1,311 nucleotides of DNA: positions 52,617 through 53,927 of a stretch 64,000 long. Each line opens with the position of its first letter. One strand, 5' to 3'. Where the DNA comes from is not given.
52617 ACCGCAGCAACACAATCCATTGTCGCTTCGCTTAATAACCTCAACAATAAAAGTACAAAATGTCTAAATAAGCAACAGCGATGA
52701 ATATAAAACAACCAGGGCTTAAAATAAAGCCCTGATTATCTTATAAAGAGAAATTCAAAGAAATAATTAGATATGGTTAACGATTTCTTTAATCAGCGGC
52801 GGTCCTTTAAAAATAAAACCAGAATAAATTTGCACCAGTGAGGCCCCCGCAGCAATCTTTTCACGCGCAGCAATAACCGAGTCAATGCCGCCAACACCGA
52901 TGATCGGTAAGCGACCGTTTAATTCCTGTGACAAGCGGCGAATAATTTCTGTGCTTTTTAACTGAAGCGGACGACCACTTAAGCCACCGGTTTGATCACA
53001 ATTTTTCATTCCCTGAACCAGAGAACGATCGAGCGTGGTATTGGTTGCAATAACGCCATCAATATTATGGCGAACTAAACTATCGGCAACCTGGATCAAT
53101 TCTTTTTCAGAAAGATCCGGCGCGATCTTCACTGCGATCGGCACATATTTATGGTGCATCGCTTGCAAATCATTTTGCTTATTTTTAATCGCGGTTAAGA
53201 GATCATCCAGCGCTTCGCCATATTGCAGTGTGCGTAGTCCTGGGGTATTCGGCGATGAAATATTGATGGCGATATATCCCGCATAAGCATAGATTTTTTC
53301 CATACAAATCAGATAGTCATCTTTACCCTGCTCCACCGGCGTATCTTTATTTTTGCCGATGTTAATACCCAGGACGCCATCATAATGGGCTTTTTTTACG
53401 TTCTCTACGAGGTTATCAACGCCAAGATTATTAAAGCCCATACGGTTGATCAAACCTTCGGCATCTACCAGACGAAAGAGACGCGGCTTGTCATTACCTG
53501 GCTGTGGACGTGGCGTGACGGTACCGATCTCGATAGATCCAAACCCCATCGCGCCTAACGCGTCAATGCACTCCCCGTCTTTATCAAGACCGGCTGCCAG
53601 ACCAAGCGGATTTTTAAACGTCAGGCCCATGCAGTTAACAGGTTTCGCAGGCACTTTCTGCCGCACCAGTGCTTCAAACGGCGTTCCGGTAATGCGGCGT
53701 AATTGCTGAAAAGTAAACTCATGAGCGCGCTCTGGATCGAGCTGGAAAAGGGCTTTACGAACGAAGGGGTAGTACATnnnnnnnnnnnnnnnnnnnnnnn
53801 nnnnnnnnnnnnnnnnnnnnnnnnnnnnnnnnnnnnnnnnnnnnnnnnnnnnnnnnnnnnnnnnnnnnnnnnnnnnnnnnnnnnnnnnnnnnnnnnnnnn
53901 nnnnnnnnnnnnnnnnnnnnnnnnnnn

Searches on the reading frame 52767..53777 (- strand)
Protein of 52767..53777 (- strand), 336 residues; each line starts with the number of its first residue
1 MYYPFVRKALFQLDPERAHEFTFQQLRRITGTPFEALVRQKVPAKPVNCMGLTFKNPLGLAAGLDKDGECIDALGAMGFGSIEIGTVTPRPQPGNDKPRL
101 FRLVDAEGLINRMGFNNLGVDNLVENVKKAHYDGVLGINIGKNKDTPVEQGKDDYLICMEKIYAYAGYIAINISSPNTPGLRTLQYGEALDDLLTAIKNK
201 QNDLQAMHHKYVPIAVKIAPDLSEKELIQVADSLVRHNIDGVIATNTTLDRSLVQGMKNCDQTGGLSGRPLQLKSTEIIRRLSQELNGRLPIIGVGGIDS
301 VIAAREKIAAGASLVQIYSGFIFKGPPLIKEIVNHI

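Call 10: find_related_loci(query=window:52767-53777:-, collection=genome_contigs, flank=10000)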
Query window:52767-53777:- (336 aa) in genome_contigs; peptide patterns used: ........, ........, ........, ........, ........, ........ (x = any residue, [..] = any of these).
291 stretches matched a pattern; 267 encode a relative of the query (tblastn E <= 1e-3); the best 80 are kept; 80 distinct loci.
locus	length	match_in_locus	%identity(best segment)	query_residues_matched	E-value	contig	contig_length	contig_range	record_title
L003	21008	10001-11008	99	1-336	0e+0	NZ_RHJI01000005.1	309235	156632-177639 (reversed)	Escherichia sp. E1V33 1V33_5_consensus, whole genome shotgun sequence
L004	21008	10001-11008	99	1-336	0e+0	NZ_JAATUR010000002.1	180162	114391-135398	Escherichia coli strain SCPM-O-B-8794 2length=18016, whole genome shotgun sequence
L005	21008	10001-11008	98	1-336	0e+0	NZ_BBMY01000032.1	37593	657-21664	Escherichia albertii NBRC 107761 = DSM 17582 strain NBRC 107761, whole genome shotgun sequence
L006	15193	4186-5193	98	1-336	0e+0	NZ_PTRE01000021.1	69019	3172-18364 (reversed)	Escherichia sp. MOD1-EC7003 MOD1-EC7003_21_length_69019_cov_113, whole genome shotgun sequence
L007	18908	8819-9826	98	1-336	0e+0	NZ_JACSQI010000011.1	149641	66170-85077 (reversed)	Escherichia whittamii strain Sa2BVA5 NODE_11_length_149641_cov_8.336110, whole genome shotgun sequence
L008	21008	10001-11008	95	1-336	0e+0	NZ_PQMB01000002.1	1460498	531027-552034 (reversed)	Citrobacter amalonaticus strain S646 scaffold2.1, whole genome shotgun sequence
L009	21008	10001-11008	96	1-336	0e+0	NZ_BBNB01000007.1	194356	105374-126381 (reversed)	Citrobacter sedlakii NBRC 105722, whole genome shotgun sequence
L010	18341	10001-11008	94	1-336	0e+0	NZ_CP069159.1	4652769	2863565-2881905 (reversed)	Citrobacter sp. R56 chromosome, complete genome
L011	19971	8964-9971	95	1-336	0e+0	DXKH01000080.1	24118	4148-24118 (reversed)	MAG TPA_asm: Citrobacter sp. isolate HRGM_Genome_0066 HRGM_Genome_0066_80, whole genome shotgun sequence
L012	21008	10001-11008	95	1-336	0e+0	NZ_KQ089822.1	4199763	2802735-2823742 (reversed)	Citrobacter sp. MGH106 aetzL-supercont1.1, whole genome shotgun sequence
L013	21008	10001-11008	94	1-336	0e+0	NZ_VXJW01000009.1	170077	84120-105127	Salmonella enterica subsp. arizonae strain CCUG 6322T contig_0000009, whole genome shotgun sequence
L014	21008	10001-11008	95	1-336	0e+0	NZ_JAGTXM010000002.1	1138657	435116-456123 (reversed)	Citrobacter amalonaticus strain ku-bf3 scaffold_1, whole genome shotgun sequence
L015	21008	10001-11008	94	1-336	0e+0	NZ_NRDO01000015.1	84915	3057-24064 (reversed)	Citrobacter sp. NCU1 contig_15, whole genome shotgun sequence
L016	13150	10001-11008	94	1-336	0e+0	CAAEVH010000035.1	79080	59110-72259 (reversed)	MAG TPA_asm: uncultured Raoultella sp., isolate HGM20637, WGS project CAAEVH010000000 data, contig: ERS608581_38_k95_585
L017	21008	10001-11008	94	1-336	0e+0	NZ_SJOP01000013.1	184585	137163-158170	Kosakonia quasisacchari strain WCHEs120001 13, whole genome shotgun sequence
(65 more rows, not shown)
